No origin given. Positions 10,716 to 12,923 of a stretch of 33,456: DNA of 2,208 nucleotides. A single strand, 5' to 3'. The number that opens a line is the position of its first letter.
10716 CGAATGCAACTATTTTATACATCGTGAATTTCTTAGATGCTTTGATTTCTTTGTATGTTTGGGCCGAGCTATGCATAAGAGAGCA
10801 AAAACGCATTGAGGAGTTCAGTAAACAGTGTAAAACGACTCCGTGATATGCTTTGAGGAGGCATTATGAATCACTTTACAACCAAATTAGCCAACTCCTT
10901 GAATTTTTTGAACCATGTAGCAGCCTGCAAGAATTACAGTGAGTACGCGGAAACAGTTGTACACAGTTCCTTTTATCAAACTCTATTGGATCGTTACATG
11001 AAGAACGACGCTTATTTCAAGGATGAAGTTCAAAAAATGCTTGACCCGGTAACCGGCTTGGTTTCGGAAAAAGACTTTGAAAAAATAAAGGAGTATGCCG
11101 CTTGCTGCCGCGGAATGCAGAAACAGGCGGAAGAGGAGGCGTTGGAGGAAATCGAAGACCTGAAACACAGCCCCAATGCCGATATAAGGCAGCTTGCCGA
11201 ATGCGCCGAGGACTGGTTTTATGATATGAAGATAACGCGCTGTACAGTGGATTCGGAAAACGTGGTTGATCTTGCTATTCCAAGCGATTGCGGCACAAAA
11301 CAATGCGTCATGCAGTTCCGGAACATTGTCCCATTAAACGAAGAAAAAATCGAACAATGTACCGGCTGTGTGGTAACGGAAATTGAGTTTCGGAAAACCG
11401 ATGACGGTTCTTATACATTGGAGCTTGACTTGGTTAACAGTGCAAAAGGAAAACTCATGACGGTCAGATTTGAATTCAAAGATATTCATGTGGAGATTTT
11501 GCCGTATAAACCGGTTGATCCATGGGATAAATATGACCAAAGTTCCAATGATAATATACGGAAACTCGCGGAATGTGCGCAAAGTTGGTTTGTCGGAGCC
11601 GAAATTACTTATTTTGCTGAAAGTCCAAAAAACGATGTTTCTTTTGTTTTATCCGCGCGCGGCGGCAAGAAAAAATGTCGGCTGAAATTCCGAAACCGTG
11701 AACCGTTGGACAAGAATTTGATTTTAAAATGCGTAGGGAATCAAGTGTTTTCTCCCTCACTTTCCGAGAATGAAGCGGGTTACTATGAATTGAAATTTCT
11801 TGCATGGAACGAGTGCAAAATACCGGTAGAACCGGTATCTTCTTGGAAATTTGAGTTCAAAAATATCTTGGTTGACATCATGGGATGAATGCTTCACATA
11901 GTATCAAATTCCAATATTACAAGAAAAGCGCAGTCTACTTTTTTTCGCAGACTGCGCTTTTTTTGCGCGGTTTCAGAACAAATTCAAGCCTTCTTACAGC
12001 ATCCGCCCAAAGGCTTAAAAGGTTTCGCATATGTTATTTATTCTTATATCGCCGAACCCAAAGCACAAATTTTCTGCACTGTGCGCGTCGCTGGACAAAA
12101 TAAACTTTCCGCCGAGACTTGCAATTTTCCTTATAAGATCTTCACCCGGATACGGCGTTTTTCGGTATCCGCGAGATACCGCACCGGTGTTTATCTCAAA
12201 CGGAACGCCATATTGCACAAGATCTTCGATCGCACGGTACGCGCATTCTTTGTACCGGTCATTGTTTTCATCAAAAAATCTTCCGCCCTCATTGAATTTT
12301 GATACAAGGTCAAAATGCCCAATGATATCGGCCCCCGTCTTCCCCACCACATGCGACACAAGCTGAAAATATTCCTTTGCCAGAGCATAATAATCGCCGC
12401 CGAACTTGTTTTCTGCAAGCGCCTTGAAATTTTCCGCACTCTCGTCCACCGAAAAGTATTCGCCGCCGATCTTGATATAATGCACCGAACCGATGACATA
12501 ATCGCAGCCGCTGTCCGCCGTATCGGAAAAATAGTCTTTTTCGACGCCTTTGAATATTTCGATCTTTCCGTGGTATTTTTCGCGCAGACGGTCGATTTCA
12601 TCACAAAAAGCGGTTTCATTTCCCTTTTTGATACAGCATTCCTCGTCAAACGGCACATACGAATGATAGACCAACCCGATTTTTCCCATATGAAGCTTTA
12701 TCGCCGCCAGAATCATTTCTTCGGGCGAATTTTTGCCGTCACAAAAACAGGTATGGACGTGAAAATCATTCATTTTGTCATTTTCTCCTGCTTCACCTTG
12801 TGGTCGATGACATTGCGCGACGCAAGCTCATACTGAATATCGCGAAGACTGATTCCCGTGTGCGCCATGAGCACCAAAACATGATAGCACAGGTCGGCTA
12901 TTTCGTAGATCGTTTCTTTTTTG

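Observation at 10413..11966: Self-contained low-GC two-gene island of unknown function between a catabolic cluster and the his operon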

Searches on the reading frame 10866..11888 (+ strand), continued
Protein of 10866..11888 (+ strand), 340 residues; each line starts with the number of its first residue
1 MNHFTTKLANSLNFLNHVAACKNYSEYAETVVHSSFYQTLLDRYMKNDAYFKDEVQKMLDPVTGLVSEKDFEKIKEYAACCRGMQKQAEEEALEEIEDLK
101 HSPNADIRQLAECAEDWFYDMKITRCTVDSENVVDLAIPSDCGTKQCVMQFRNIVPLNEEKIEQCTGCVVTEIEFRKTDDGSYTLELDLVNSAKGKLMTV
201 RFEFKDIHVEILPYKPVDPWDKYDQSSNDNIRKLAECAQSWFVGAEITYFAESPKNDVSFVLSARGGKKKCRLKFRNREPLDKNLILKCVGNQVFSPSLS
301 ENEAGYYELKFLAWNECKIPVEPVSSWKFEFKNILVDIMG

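Call 54: search_protein_families(library=pfam, proteins=[L014:5454-6068:+, L014:10198-10824:+, L014:7824-8474:+, P0022, L001:13631-13945:+, L001:4459-5019:+], max_evalue=1)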
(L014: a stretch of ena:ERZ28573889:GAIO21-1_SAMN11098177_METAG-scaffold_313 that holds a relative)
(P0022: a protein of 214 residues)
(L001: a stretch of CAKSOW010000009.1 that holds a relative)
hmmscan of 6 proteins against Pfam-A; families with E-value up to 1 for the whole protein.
L014:5454-6068:+ (204 aa): 1 family
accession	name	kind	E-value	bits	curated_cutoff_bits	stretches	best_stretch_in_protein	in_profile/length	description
PF10601.15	zf-LITAF-like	-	0.12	12.9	23.8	0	34-70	14-50/70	LITAF-like zinc ribbon domain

L014:10198-10824:+ (208 aa): 0 families

L014:7824-8474:+ (216 aa): 1 family
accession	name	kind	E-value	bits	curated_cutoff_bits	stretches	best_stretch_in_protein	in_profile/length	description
PF13522.11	GATase_6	-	0.17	12.3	27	0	122-146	61-85/130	Glutamine amidotransferase domain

P0022 (214 aa): 2 families
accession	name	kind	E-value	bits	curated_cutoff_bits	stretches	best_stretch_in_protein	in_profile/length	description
PF08424.15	NRDE-2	-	0.034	13.7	34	1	29-95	82-147/323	NRDE-2, necessary for RNA interference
PF23967.1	DUF7295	-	0.064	14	27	1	33-107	10-84/121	Family of unknown function (DUF7295)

L001:13631-13945:+ (104 aa): 0 families

L001:4459-5019:+ (186 aa): 1 family
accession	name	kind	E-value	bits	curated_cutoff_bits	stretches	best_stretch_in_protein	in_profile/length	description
PF07134.16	AcMNPV_Orf18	-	0.0047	16.5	25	1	84-153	204-273/327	Autographa californica nuclear polyhedrosis virus (AcMNPV), Orf18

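Call 73: search_protein_families(library=pfam, proteins=[L004:22-543:+, L004:702-1208:+, L004:1223-1594:+, L004:1759-2376:+, L004:2416-3570:+, L004:4117-4854:+, L001:2856-3518:+, L001:3502-4191:+, L003:11096-11560:+, L001:8718-9401:+], max_evalue=0.01)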
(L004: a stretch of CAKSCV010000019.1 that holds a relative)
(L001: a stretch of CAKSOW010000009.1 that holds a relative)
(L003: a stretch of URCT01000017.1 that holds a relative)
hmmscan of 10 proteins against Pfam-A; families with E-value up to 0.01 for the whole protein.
L004:22-543:+ (173 aa): 0 families

L004:702-1208:+ (168 aa): 0 families

L004:1223-1594:+ (123 aa): 0 families

L004:1759-2376:+ (205 aa): 0 families

L004:2416-3570:+ (384 aa): 2 families
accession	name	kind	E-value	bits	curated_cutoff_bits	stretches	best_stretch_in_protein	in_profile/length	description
PF14903.11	WG_beta_rep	-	5.7e-55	183.4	25.6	5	210-239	1-30/35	WG containing repeat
PF02772.21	S-AdoMet_synt_M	-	0.006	17.2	29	0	142-192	12-61/120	S-adenosylmethionine synthetase, central domain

L004:4117-4854:+ (245 aa): 0 families

L001:2856-3518:+ (220 aa): 5 families
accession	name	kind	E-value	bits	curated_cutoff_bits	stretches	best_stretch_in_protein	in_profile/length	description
PF08281.18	Sigma70_r4_2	-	3.1e-11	43.2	25.7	1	153-205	2-54/54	Sigma-70, region 4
PF04545.22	Sigma70_r4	-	7e-08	32.3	24.1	1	158-206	1-49/50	Sigma-70, region 4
PF04542.20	Sigma70_r2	-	4.2e-07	30.1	24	1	39-82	1-44/71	Sigma-70 region 2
PF07638.17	Sigma70_ECF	-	6.5e-05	23.3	21.1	1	144-207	118-181/185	ECF sigma factor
PF05550.16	Peptidase_C53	-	0.0023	18.1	27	1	31-121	73-162/168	Pestivirus Npro endopeptidase C53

L001:3502-4191:+ (229 aa): 1 family
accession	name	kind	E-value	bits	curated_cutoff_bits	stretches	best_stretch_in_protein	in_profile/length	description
PF14285.11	DUF4367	-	2.8e-13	50.7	22.1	1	124-228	4-110/110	Domain of unknown function (DUF4367)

L003:11096-11560:+ (154 aa): 1 family
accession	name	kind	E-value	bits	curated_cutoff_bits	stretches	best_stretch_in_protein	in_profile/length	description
PF23226.1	Exo_endo_phos_PGAP2IP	-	0.0042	16.8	27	0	92-143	4-54/239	PGAP2IP, C-terminal nuclease-like domain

L001:8718-9401:+ (227 aa): 0 families

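Call 79: search_dna_similar(query=window:10866-11888:+, collection=phages, mode=protein, max_evalue=0.001)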
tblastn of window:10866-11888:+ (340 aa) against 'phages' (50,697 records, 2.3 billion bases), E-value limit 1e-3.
No match.

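Call 80: search_dna_similar(query=window:10866-11888:+, collection=plasmids, mode=protein, max_evalue=0.001)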
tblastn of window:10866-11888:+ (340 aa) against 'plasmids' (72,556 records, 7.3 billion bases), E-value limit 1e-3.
No match.

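Call 81: find_encoding_contigs(protein=P0009, flank=8000, max_places=3)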
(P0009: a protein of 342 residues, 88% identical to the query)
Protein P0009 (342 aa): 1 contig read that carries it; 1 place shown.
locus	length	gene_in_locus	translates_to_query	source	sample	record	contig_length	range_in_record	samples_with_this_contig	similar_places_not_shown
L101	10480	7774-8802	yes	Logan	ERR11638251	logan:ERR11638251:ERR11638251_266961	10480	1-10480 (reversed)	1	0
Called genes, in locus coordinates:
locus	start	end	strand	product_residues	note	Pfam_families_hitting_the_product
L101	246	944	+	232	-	PF08220:HTH_DeoR, PF00455:DeoRC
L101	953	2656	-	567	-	PF13088:BNR_2 (faint)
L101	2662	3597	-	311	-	PF00389:2-Hacid_dh, PF02826:2-Hacid_dh_C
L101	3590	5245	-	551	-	PF00920:ILVD_EDD_N, PF24877:ILV_EDD_C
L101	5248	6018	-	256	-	PF03328:HpcH_HpaI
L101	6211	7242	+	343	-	PF00356:LacI, PF00532:Peripla_BP_1, PF13407:Peripla_BP_4, PF13377:Peripla_BP_3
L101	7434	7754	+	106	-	-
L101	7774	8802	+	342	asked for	-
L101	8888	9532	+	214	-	-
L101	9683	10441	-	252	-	PF02811:PHP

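Call 82: find_encoding_contigs(protein=P0006, flank=8000, max_places=3)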
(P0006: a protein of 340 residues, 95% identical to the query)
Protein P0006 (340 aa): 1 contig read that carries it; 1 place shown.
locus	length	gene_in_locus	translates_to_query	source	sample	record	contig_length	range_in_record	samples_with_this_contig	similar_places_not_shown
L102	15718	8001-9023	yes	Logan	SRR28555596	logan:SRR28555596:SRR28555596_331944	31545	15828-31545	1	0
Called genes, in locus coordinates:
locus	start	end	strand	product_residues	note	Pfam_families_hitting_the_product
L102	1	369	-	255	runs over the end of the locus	PF03009:GDPD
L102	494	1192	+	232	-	PF08220:HTH_DeoR, PF00455:DeoRC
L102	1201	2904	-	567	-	PF13088:BNR_2 (faint)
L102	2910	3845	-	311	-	PF00389:2-Hacid_dh, PF02826:2-Hacid_dh_C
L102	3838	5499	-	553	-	PF00920:ILVD_EDD_N, PF24877:ILV_EDD_C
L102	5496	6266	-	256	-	PF03328:HpcH_HpaI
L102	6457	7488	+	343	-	PF00356:LacI, PF00532:Peripla_BP_1, PF13407:Peripla_BP_4, PF13377:Peripla_BP_3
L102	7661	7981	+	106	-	-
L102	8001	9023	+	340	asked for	-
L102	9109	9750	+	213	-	-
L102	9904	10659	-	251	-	PF02811:PHP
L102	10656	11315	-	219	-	PF01502:PRA-CH, PF01503:PRA-PH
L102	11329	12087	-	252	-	PF00977:His_biosynth, PF01207:Dus (faint), PF03060:NMO (faint)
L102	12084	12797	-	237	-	PF00977:His_biosynth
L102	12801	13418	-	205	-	PF00117:GATase, PF07685:GATase_3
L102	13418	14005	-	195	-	PF00475:IGPD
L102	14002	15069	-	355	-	PF00155:Aminotran_1_2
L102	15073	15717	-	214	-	?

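Call 91: list_cluster_members(proteins=[P0004, P0008, P0013, P0022, P0021])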
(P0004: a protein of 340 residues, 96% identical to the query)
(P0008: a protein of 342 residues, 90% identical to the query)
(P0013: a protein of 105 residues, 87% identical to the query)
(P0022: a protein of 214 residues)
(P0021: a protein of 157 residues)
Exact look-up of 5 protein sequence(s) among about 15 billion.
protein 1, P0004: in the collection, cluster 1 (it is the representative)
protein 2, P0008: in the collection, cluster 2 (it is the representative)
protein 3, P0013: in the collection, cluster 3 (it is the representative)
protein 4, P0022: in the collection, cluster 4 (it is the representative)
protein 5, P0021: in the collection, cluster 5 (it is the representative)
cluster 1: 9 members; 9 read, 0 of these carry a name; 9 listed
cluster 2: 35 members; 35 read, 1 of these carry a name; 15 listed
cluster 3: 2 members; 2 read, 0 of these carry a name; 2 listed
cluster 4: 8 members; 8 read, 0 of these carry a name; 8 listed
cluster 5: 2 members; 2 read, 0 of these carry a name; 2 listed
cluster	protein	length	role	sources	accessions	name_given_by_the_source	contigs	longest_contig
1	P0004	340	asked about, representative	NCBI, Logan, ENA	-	-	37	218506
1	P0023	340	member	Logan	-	-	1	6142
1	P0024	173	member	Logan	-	-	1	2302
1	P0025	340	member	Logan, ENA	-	-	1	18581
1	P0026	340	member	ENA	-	-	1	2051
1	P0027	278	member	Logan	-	-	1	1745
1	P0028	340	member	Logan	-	-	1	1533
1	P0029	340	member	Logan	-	-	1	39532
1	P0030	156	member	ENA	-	-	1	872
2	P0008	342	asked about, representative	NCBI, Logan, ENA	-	-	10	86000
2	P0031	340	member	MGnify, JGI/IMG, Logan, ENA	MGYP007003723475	FL=1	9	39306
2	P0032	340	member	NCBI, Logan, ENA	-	-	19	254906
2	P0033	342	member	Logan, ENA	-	-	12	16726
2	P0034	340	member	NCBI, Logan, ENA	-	-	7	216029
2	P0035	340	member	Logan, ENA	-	-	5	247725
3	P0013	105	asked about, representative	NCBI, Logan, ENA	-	-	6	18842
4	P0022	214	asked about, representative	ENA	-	-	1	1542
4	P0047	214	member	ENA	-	-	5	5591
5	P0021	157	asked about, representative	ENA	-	-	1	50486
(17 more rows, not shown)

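Call 92: find_encoding_contigs(protein=P0047, flank=6000, max_places=4)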
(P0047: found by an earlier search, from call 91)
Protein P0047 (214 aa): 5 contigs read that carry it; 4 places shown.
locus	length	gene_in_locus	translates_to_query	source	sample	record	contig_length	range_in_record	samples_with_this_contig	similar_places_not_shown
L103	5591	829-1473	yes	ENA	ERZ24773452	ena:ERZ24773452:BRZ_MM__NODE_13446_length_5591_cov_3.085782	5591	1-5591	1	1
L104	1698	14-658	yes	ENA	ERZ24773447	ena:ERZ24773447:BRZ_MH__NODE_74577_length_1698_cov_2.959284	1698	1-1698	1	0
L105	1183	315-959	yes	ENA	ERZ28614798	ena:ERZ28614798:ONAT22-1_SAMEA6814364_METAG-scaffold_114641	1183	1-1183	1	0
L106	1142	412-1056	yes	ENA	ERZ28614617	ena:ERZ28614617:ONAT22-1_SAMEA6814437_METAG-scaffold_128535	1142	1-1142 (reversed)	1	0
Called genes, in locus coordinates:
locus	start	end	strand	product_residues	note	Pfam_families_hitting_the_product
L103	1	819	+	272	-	?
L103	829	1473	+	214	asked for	-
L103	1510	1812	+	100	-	-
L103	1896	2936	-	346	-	PF14907:NTP_transf_5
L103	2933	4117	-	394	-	PF00550:PP-binding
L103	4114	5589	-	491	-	?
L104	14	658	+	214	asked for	-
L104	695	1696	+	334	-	?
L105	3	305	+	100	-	?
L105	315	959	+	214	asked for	-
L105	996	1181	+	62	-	?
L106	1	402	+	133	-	?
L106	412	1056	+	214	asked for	-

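Call 93: find_encoding_contigs(protein=P0032, flank=9000, max_places=3)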
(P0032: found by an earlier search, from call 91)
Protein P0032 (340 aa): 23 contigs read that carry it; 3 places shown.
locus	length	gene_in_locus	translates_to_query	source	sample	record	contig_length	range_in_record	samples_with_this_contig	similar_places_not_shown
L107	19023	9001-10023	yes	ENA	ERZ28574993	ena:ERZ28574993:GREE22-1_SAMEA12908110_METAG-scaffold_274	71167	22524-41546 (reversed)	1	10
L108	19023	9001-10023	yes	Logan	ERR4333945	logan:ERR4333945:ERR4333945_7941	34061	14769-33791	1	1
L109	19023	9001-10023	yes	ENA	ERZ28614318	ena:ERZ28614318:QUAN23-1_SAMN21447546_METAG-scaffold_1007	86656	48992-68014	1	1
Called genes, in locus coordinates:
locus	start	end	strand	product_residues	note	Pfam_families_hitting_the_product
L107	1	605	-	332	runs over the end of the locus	PF00294:PfkB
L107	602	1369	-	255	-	PF03009:GDPD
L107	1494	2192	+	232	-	PF08220:HTH_DeoR, PF00455:DeoRC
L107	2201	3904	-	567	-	PF13088:BNR_2 (faint)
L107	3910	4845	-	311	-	PF00389:2-Hacid_dh, PF02826:2-Hacid_dh_C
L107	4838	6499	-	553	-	PF00920:ILVD_EDD_N, PF24877:ILV_EDD_C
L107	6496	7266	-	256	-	PF03328:HpcH_HpaI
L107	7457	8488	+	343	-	PF00356:LacI, PF00532:Peripla_BP_1, PF13407:Peripla_BP_4, PF13377:Peripla_BP_3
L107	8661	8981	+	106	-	-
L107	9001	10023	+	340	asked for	-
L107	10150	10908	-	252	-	PF02811:PHP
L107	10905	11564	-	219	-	PF01502:PRA-CH, PF01503:PRA-PH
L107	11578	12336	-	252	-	PF00977:His_biosynth, PF01207:Dus (faint), PF03060:NMO (faint)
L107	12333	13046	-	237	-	PF00977:His_biosynth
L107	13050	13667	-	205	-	PF00117:GATase, PF07685:GATase_3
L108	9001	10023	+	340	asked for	-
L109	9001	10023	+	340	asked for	-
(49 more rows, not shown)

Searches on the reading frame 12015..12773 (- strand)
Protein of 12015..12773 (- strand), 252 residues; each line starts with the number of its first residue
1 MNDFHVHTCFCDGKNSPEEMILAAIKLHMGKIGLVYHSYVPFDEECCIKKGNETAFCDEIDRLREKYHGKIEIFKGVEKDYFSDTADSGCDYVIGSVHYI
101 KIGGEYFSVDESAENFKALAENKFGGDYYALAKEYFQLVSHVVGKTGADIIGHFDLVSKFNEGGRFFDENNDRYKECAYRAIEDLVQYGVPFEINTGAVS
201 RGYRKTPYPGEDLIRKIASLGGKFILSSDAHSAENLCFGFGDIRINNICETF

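Call 5: search_protein_families(library=pfam, proteins=[window:12015-12773:-], max_evalue=1)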
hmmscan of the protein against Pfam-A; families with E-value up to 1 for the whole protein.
window:12015-12773:- (252 aa): 1 family
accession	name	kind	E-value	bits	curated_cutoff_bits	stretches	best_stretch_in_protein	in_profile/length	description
PF02811.25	PHP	-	7.2e-14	52.9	26.4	1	3-196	1-163/164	PHP domain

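Call 47: find_related_loci(query=window:12015-12773:-, collection=metagenome_contigs, flank=6000)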
Query window:12015-12773:- (252 aa) in metagenome_contigs; peptide patterns used: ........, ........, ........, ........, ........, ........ (x = any residue, [..] = any of these).
303 stretches matched a pattern; 203 encode a relative of the query (tblastn E <= 1e-3); the best 80 are kept; 80 distinct loci.
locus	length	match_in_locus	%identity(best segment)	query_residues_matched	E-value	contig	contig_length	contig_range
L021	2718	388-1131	100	1-248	5e-176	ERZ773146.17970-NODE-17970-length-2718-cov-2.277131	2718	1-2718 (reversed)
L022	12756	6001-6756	82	1-252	3e-139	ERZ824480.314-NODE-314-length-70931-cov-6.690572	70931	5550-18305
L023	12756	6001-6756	82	1-252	2e-137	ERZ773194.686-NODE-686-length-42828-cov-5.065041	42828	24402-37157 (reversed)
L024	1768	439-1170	55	1-244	5e-93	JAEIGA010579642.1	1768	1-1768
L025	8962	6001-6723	54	1-241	6e-82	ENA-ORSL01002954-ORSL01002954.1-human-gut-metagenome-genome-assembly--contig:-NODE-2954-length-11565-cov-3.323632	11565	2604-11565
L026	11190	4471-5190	54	1-240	4e-82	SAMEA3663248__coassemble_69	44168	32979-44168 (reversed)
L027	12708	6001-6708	53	2-240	4e-80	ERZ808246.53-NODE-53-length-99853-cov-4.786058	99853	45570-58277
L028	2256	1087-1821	51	2-244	2e-82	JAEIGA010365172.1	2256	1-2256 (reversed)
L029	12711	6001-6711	52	1-240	3e-79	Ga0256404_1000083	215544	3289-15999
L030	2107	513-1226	53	3-240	1e-81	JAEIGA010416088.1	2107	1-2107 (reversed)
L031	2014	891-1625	49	2-252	6e-81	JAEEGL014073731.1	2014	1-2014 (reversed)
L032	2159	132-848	52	1-242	3e-80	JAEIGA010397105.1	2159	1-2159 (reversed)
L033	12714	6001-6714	51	3-240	4e-77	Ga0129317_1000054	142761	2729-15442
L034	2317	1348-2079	50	3-245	1e-78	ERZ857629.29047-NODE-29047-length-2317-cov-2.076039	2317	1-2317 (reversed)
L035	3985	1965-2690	51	3-250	1e-76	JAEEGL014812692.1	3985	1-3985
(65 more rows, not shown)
